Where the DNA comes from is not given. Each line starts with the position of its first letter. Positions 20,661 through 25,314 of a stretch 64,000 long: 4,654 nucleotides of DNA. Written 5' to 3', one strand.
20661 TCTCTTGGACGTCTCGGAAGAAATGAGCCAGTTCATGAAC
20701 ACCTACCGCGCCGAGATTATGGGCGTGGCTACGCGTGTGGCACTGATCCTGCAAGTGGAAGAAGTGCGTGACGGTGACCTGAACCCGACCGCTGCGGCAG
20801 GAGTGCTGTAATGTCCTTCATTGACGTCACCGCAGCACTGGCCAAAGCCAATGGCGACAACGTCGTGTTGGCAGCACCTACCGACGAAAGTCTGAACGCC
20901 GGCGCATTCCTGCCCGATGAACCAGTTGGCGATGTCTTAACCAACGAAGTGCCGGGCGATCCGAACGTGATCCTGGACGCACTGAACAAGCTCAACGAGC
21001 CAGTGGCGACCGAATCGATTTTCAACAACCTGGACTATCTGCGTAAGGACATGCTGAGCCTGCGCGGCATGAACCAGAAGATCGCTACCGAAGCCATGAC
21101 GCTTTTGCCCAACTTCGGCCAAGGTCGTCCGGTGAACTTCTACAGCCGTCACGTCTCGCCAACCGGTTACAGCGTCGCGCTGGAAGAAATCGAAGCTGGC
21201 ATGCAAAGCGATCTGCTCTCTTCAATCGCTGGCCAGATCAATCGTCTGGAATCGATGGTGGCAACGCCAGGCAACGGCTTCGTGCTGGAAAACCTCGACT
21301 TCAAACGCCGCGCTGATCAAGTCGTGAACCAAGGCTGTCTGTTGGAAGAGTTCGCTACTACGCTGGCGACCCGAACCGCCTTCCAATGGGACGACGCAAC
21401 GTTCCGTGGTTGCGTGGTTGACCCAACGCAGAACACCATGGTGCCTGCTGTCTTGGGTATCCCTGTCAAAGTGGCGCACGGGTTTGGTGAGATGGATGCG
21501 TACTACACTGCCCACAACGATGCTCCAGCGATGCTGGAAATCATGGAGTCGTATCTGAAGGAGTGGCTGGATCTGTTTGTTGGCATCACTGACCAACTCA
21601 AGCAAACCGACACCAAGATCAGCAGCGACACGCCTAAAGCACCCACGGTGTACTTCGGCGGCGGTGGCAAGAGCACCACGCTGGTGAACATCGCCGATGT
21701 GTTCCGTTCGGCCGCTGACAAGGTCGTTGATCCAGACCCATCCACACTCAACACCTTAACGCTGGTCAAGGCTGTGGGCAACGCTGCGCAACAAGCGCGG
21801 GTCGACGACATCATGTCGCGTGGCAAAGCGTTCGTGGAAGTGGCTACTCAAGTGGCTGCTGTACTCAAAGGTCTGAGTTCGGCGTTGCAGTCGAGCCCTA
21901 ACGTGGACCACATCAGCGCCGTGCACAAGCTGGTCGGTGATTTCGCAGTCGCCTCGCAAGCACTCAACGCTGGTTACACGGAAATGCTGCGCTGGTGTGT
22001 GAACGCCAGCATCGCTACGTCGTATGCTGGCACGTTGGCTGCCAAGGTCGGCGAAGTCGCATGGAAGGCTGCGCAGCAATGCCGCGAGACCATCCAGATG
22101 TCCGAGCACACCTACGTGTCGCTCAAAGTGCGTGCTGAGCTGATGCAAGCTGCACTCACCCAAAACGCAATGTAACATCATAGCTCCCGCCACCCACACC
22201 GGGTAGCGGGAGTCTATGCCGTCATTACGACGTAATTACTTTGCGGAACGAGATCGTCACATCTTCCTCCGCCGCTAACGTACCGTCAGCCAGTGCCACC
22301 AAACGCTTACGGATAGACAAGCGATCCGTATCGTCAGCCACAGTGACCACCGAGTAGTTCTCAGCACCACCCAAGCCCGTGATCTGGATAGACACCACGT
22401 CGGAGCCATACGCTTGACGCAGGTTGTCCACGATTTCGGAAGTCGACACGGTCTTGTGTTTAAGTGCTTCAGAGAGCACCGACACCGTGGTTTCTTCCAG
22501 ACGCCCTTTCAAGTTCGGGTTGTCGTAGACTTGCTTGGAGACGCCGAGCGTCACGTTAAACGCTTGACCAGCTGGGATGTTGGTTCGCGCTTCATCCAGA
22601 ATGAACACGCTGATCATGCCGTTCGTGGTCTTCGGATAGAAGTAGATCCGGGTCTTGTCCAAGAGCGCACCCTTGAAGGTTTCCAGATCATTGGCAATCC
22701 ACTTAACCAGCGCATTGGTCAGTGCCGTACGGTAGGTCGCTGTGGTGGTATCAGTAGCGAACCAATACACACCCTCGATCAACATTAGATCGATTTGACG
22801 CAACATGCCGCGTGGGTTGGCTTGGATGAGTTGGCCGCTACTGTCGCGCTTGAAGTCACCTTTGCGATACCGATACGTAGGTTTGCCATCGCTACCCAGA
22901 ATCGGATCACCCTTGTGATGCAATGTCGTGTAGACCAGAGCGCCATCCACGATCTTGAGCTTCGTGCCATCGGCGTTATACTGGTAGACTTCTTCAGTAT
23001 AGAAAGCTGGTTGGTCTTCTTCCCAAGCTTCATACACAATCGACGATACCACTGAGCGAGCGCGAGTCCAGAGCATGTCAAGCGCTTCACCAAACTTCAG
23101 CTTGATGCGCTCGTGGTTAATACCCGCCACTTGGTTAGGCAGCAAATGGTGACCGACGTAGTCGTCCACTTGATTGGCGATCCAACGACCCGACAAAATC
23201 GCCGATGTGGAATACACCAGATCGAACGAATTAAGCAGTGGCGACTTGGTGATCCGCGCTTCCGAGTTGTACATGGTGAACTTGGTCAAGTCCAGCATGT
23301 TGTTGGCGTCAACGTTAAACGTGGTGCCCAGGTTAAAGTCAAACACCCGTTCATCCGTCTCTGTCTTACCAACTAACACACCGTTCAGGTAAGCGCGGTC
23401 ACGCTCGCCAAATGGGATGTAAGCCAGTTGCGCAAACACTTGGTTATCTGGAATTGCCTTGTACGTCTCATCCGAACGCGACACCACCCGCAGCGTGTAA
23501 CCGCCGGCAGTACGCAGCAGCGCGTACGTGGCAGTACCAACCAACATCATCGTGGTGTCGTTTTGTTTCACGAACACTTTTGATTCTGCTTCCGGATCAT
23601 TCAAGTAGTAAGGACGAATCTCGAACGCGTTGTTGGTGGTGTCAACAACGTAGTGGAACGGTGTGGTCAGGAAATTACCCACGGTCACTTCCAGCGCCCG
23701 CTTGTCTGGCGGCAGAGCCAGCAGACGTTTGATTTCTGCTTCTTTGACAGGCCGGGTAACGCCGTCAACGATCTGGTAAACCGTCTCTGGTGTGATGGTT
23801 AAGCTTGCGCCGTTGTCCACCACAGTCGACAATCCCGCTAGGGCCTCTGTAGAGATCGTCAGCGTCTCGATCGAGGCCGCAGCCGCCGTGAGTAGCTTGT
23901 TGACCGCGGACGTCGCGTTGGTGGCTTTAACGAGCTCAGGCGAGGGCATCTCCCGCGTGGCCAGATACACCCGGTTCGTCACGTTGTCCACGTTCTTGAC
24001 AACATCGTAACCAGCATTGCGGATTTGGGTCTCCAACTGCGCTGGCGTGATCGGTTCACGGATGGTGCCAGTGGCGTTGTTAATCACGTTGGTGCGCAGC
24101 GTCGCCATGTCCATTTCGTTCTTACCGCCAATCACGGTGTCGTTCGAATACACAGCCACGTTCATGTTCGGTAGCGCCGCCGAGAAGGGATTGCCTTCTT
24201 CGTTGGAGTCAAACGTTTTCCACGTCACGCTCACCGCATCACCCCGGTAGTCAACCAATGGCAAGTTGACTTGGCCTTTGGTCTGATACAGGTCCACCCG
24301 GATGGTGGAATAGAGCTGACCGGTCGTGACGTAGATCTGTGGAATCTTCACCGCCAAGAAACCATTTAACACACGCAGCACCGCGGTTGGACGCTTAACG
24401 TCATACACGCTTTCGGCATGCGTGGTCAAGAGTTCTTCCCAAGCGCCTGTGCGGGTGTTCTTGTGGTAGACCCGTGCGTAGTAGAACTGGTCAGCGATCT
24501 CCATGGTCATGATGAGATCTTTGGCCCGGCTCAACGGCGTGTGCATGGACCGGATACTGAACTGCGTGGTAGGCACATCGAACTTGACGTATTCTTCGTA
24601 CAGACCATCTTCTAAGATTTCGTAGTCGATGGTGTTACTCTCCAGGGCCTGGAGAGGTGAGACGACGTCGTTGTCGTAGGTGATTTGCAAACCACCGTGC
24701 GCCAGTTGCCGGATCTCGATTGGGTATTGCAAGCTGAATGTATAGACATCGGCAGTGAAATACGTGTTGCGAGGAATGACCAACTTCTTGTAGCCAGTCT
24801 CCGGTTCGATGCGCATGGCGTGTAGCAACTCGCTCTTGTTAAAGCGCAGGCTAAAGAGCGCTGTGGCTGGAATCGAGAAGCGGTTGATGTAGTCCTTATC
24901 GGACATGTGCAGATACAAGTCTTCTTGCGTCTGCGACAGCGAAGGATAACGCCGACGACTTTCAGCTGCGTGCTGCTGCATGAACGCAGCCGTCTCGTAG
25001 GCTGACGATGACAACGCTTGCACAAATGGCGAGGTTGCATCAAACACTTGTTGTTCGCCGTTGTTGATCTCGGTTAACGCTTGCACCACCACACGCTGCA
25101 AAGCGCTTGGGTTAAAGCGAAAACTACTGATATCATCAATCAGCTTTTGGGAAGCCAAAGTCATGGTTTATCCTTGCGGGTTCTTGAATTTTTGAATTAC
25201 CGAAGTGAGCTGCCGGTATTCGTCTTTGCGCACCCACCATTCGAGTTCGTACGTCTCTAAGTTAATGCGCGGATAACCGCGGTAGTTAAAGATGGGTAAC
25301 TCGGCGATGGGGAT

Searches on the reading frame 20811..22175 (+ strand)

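Call 69: search_protein_families(library=phrogs, proteins=[window:20811-22175:+], max_evalue=0.00001)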
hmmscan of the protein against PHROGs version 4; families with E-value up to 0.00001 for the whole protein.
window:20811-22175:+ (454 aa): 1 family
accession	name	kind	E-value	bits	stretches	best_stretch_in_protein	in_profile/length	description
phrog_32764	-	unknown function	5.1e-09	36.6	1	68-133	55-121/478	-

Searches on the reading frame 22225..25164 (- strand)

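Call 12: search_protein_families(library=phrogs, proteins=[window:22225-25164:-], max_evalue=0.00001)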
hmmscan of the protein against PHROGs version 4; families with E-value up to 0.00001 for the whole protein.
window:22225-25164:- (979 aa): 1 family
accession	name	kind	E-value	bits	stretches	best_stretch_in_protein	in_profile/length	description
phrog_3248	-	unknown function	0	1024.9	1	6-976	4-965/970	-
